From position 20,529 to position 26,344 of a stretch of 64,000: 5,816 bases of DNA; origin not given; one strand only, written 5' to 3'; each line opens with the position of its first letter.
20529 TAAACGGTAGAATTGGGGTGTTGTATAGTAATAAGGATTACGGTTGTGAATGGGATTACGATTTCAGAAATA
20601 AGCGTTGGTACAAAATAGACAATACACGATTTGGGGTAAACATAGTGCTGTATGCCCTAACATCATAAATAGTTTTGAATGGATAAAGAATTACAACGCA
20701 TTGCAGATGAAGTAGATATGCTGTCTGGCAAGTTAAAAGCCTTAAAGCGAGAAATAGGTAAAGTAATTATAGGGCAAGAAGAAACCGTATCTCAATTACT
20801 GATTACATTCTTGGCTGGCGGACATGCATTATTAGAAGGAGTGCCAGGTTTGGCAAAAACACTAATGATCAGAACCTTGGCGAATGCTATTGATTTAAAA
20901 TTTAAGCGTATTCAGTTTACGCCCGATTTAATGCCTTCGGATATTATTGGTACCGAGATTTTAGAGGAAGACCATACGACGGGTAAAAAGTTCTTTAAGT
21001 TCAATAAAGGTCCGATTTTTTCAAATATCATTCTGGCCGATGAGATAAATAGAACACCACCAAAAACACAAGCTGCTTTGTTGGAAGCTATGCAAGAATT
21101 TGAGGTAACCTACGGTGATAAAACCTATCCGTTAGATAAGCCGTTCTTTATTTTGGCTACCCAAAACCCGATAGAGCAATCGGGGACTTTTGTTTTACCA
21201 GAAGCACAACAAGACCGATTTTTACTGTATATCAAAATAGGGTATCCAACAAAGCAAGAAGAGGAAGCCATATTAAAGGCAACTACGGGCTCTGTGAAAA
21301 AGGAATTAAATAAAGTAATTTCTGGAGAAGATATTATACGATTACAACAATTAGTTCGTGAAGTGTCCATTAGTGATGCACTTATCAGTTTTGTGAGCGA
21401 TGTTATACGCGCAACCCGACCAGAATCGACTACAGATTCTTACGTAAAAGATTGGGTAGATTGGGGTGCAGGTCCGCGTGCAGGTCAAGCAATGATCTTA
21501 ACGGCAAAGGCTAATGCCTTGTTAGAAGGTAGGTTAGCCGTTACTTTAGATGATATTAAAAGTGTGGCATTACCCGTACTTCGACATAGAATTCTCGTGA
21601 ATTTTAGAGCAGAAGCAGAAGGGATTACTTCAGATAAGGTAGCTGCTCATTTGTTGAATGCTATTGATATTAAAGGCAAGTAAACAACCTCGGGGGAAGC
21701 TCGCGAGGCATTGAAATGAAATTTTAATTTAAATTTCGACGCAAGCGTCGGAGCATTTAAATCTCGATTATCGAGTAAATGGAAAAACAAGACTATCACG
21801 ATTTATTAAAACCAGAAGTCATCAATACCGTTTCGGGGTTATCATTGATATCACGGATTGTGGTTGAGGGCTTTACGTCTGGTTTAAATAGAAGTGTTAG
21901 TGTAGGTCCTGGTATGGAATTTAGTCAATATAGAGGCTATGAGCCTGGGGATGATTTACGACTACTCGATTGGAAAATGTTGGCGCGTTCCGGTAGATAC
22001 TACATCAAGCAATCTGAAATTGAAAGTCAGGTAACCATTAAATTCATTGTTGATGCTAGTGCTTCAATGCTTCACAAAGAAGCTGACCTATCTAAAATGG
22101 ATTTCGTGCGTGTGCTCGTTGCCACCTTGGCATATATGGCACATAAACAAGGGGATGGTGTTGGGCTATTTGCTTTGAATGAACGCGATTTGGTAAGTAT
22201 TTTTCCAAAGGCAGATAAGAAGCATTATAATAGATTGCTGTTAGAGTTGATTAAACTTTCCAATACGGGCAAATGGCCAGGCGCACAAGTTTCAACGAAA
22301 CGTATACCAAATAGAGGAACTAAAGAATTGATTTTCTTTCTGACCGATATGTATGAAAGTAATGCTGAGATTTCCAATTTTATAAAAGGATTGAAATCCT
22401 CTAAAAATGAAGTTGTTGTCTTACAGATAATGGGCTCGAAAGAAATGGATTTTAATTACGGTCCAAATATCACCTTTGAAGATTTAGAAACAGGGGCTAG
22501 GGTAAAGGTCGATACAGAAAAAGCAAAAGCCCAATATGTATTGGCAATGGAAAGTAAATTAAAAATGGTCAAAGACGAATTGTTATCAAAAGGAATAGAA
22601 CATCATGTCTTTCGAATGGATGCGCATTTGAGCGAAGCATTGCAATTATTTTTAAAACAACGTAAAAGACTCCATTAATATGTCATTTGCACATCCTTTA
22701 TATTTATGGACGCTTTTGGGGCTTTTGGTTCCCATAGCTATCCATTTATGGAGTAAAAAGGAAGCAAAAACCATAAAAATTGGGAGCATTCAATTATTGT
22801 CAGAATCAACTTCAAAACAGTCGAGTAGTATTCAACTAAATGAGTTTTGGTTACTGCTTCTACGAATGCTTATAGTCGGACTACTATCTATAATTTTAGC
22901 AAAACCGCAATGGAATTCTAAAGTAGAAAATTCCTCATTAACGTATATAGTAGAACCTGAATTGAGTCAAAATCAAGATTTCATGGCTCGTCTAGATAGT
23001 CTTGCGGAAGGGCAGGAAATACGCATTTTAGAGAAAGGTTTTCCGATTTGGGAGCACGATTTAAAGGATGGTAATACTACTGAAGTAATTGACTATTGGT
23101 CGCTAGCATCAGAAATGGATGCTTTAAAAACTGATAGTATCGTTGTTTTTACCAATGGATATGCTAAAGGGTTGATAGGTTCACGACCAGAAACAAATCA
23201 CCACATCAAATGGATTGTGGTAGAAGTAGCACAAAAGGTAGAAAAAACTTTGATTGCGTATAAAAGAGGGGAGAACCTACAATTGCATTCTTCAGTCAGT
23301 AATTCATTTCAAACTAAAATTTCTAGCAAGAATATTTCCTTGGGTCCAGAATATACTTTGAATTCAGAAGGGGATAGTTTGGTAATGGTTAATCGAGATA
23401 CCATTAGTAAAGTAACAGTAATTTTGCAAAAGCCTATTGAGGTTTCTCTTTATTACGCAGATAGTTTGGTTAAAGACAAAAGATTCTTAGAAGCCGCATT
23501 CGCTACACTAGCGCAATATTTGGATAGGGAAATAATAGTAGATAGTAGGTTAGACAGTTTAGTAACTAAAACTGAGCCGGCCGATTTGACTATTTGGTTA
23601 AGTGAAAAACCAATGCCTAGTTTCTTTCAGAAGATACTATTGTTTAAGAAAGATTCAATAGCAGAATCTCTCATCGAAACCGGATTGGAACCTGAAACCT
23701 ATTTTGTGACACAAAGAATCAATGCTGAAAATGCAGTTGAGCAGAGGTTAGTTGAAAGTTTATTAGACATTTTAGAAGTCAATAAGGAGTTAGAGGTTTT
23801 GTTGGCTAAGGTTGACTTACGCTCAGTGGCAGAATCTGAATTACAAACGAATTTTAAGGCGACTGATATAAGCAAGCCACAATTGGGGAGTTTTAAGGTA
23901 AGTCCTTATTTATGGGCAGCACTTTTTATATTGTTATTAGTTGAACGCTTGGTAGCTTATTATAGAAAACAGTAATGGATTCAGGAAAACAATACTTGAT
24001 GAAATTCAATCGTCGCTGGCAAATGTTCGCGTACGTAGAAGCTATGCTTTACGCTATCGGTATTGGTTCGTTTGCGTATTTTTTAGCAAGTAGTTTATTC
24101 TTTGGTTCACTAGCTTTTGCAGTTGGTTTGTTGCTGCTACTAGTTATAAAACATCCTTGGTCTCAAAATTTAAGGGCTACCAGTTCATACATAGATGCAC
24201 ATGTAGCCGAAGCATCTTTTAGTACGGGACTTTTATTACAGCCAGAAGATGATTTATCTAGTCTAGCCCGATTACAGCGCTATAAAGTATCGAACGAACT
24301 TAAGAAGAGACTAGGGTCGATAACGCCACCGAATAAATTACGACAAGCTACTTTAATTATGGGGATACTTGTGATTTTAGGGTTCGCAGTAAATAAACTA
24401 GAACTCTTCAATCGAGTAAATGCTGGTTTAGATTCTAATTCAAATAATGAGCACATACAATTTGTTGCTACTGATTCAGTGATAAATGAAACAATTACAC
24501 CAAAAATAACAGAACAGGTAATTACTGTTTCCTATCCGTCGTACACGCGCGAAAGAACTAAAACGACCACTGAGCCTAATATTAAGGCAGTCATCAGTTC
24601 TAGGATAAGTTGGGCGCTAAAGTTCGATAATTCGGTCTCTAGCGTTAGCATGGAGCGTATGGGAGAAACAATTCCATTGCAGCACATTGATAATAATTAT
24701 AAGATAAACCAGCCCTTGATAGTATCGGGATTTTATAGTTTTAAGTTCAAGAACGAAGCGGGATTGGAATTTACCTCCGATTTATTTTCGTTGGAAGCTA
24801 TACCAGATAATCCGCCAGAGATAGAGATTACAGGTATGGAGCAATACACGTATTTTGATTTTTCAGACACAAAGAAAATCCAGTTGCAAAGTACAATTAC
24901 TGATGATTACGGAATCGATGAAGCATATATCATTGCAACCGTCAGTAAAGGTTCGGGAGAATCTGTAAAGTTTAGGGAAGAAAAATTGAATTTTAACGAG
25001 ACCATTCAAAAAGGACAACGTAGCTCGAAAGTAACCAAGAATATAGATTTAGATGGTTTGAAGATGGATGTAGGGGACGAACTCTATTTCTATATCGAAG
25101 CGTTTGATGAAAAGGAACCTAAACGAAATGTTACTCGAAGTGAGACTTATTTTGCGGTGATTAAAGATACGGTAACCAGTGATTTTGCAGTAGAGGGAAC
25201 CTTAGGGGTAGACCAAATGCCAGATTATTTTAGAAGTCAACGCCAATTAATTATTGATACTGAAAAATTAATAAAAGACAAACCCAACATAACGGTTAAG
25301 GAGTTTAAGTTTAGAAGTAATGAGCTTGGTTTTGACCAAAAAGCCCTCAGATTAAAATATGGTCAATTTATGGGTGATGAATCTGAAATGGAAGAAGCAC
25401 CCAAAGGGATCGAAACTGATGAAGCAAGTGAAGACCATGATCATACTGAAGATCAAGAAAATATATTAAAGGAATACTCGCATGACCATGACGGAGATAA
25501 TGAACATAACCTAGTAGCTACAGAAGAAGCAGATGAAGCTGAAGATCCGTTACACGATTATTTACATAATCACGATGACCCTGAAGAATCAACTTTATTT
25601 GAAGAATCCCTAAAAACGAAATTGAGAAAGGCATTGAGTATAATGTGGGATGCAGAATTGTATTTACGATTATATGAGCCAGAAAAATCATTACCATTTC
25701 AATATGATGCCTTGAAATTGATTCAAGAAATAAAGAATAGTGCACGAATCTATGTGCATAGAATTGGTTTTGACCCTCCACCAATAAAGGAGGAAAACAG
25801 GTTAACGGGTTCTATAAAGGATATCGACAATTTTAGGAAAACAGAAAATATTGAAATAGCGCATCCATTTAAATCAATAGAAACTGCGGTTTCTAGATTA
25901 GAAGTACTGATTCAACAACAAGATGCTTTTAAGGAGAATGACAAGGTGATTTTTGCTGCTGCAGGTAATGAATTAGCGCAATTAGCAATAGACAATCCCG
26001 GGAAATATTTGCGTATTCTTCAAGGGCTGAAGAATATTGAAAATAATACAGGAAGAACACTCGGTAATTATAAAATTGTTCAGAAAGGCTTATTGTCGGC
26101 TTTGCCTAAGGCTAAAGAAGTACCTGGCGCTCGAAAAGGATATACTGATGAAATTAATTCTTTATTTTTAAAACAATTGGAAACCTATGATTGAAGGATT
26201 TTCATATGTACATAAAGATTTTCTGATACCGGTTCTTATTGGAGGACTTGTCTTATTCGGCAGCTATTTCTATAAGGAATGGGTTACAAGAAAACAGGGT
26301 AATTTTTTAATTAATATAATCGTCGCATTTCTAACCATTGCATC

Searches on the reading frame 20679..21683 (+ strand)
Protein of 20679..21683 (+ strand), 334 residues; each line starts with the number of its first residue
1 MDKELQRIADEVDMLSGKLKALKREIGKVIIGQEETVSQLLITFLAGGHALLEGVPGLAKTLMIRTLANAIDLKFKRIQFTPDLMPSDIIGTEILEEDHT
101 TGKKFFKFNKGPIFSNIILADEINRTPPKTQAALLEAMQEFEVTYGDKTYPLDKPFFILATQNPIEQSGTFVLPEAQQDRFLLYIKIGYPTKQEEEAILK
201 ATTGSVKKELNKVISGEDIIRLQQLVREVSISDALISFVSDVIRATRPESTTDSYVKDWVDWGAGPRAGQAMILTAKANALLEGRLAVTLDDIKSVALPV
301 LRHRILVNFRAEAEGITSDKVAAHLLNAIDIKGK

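Call 22: search_protein_families(library=pfam, proteins=[window:20679-21683:+])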
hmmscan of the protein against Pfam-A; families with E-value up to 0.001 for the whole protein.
window:20679-21683:+ (334 aa): 6 families
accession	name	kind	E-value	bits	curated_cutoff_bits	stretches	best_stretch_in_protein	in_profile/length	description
PF07726.17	AAA_3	-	3.3e-62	208.6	27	1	49-183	1-131/131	ATPase family associated with various cellular activities (AAA)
PF17863.7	AAA_lid_2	-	3.8e-17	62.2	22.7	1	260-321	9-70/74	AAA lid domain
PF07728.20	AAA_5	-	3.6e-11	43.7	22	1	50-181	2-139/139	AAA domain (dynein-related subfamily)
PF20030.5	bpMoxR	-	4.2e-10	39.5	27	1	18-223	2-204/205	MoxR domain in the MoxR-vWA-beta-propeller ternary systems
PF00004.35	AAA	-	5.3e-07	30.6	21.2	1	51-164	2-111/131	ATPase family associated with various cellular activities (AAA)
PF05496.18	RuvB_N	-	0.00069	19.9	27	0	48-77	34-63/159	Holliday junction DNA helicase RuvB P-loop domain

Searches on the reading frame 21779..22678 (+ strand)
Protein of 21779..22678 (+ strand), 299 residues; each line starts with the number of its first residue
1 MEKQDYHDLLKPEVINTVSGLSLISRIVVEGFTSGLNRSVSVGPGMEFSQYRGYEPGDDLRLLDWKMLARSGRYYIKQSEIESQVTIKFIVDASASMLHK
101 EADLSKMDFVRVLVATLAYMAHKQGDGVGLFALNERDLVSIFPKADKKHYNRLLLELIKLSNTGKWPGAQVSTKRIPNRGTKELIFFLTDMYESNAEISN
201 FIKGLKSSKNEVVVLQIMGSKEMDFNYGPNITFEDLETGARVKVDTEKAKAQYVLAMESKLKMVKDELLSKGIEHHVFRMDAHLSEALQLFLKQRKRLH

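Call 22: search_protein_families(library=pfam, proteins=[window:21779-22678:+])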
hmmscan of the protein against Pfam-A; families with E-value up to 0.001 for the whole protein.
window:21779-22678:+ (299 aa): 2 families
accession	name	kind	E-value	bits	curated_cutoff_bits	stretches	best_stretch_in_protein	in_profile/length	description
PF01882.25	DUF58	-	4.2e-33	114.8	23.4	1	50-253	1-206/216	Protein of unknown function DUF58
PF13519.12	VWA_2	-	0.00018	22.5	27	1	89-190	3-105/107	von Willebrand factor type A domain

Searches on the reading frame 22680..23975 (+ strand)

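Call 22: search_protein_families(library=pfam, proteins=[window:22680-23975:+])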
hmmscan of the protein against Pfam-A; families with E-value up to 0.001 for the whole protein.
window:22680-23975:+ (431 aa): 1 family
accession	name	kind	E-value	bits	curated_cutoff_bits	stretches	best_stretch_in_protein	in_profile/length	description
PF07584.16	BatA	-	7.8e-19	68.3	25.9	1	1-76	1-77/77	Aerotolerance regulator N-terminal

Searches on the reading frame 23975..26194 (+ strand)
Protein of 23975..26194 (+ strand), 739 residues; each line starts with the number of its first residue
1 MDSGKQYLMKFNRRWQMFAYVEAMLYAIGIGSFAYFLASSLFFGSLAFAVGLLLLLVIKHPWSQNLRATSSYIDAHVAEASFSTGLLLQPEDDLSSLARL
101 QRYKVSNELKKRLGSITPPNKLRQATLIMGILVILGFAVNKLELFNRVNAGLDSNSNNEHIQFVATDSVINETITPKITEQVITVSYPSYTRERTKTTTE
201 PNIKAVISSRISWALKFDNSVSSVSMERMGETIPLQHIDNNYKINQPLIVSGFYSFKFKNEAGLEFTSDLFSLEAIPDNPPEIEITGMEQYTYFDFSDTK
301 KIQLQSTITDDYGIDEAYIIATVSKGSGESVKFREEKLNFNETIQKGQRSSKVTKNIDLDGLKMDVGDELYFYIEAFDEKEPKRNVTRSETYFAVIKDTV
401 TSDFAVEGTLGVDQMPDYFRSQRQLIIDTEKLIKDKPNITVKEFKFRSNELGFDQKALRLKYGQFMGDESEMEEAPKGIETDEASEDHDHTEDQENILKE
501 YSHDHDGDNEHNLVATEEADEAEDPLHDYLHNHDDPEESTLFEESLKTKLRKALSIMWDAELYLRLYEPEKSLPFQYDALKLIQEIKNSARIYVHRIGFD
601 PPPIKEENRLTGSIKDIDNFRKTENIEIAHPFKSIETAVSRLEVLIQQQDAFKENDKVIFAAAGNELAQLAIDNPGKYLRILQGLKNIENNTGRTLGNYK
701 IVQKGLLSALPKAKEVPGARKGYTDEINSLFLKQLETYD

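Call 22: search_protein_families(library=pfam, proteins=[window:23975-26194:+])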
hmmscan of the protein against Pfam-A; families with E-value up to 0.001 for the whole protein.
window:23975-26194:+ (739 aa): 1 family
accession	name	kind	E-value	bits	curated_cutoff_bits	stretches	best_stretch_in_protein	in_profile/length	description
PF13779.11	DUF4175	-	1.1e-06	27.5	27.3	1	131-319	151-319/825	Domain of unknown function (DUF4175)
